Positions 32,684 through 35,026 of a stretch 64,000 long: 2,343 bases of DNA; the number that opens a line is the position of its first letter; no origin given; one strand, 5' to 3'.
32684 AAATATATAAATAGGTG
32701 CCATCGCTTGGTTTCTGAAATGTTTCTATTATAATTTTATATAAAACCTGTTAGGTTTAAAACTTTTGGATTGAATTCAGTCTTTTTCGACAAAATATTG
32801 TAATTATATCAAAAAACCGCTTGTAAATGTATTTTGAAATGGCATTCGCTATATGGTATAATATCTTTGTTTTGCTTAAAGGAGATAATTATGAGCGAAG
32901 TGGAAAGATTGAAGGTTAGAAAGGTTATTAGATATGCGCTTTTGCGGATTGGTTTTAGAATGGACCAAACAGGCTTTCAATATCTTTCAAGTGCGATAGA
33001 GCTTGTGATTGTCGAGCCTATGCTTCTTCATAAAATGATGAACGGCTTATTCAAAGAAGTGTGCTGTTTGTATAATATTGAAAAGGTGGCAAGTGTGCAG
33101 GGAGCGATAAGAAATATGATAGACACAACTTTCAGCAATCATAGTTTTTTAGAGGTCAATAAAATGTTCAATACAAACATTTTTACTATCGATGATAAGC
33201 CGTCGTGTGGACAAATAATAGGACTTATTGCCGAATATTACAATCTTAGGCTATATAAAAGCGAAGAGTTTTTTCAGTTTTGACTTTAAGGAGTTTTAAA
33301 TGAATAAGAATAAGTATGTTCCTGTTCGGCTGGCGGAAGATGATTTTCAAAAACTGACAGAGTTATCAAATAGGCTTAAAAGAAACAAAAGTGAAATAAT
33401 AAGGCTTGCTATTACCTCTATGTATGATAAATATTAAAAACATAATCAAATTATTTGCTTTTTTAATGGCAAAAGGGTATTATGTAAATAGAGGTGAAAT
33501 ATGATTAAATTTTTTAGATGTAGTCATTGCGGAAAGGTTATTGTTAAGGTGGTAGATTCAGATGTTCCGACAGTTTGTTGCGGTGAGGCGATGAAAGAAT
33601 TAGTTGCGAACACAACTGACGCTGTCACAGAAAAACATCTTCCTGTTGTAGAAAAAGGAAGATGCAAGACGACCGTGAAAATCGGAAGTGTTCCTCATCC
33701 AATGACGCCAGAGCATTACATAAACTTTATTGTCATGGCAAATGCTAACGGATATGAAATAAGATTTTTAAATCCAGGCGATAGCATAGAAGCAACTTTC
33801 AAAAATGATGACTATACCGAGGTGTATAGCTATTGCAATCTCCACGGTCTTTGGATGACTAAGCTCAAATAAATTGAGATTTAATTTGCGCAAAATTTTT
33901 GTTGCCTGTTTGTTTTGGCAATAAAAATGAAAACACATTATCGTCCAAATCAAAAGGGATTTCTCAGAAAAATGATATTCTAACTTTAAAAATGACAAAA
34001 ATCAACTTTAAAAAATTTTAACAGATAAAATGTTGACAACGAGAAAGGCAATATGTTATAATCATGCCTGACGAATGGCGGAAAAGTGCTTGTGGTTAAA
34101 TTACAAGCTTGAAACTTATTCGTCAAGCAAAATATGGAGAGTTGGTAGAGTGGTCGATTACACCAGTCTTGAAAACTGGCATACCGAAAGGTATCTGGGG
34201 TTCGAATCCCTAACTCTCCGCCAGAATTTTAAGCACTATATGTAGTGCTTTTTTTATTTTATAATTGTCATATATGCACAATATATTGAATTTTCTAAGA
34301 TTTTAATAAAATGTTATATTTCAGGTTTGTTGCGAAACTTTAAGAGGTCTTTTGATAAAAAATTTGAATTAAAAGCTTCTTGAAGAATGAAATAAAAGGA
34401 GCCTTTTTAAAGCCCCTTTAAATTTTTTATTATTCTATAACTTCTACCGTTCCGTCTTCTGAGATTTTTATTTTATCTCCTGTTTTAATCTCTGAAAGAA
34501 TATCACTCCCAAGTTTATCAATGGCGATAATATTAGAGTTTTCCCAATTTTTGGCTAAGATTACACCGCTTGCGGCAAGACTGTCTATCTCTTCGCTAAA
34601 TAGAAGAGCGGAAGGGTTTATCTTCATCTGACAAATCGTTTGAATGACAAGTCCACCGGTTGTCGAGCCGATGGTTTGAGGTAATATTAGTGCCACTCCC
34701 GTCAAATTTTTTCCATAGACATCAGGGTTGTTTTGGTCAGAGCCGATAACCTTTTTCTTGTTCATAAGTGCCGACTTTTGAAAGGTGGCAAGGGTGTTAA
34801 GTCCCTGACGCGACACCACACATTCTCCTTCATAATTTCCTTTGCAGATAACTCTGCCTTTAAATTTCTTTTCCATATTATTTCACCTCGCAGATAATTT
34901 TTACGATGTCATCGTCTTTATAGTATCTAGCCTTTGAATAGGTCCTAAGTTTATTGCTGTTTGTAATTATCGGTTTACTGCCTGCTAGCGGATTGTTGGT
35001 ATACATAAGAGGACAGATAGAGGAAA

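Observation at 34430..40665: Adenylating enzyme plus two paralogous HGSNAT/DUF1624-like membrane proteins, divergent from a split aconitase-X pair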

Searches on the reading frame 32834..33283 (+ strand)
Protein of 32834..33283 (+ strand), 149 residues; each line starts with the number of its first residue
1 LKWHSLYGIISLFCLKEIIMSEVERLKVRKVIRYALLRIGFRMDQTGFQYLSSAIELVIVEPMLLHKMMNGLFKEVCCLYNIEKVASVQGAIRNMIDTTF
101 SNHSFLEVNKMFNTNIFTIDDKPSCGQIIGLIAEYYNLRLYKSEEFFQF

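Call 3: search_protein_families(library=pfam, proteins=[window:32834-33283:+], max_evalue=0.01)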
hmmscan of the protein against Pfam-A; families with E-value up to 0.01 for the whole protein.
window:32834-33283:+ (149 aa): 1 family
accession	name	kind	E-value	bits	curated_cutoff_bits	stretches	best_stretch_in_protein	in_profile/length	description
PF08769.17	Spo0A_C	-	9.9e-15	54.9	25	1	33-135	2-103/104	Sporulation initiation factor Spo0A C terminal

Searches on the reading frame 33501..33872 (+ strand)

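Call 3: search_protein_families(library=pfam, proteins=[window:33501-33872:+], max_evalue=0.01)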
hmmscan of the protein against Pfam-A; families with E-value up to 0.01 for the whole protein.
window:33501-33872:+ (123 aa): 2 families
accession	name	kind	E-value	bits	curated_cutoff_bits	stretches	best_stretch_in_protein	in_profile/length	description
PF01880.24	Desulfoferrodox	-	6.9e-16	59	22.2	1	39-120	2-97/98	Desulfoferrodoxin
PF06397.17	Desulfoferrod_N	-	3.1e-06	27.2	23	1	4-33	6-35/36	Desulfoferrodoxin, N-terminal domain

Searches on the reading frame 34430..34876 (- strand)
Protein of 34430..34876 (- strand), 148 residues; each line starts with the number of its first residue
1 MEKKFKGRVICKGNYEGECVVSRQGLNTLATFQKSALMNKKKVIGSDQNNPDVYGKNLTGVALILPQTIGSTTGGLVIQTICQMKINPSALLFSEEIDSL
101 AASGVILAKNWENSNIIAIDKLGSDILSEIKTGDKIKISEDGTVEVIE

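Call 3: search_protein_families(library=pfam, proteins=[window:34430-34876:-], max_evalue=0.01)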
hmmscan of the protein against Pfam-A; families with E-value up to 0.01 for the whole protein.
window:34430-34876:- (148 aa): 1 family
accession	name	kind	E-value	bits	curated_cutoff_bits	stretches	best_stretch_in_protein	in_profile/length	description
PF01989.23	AcnX_swivel_put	-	2.6e-10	40.4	27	1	49-109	17-76/80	Aconitase X swivel domain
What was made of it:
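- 34430..34876 (-): AcnX small (swivel) subunit (DUF126), a divergent neighbour. It is NOT part of the conserved module. PF01989 scores 40 bits (call 3).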

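Call 4: search_protein_families(library=ncbifam, proteins=[window:34430-34876:-], max_evalue=0.01)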
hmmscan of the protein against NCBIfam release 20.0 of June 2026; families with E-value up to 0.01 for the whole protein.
window:34430-34876:- (148 aa): 2 families
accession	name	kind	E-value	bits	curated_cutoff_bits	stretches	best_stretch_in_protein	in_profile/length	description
NF003046.0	PRK03955.1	equivalog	7.6e-14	51.7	163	1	3-147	2-130/132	DUF126 domain-containing protein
NF051439.1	C3LHypDHLhpIPSEAE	equivalog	4.7e-07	28.6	700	1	10-141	3-125/555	cis-3-hydroxy-L-proline dehydratase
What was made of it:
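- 34430..34876 (-): NCBIfam PRK03955 is below its cut-off (call 4).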
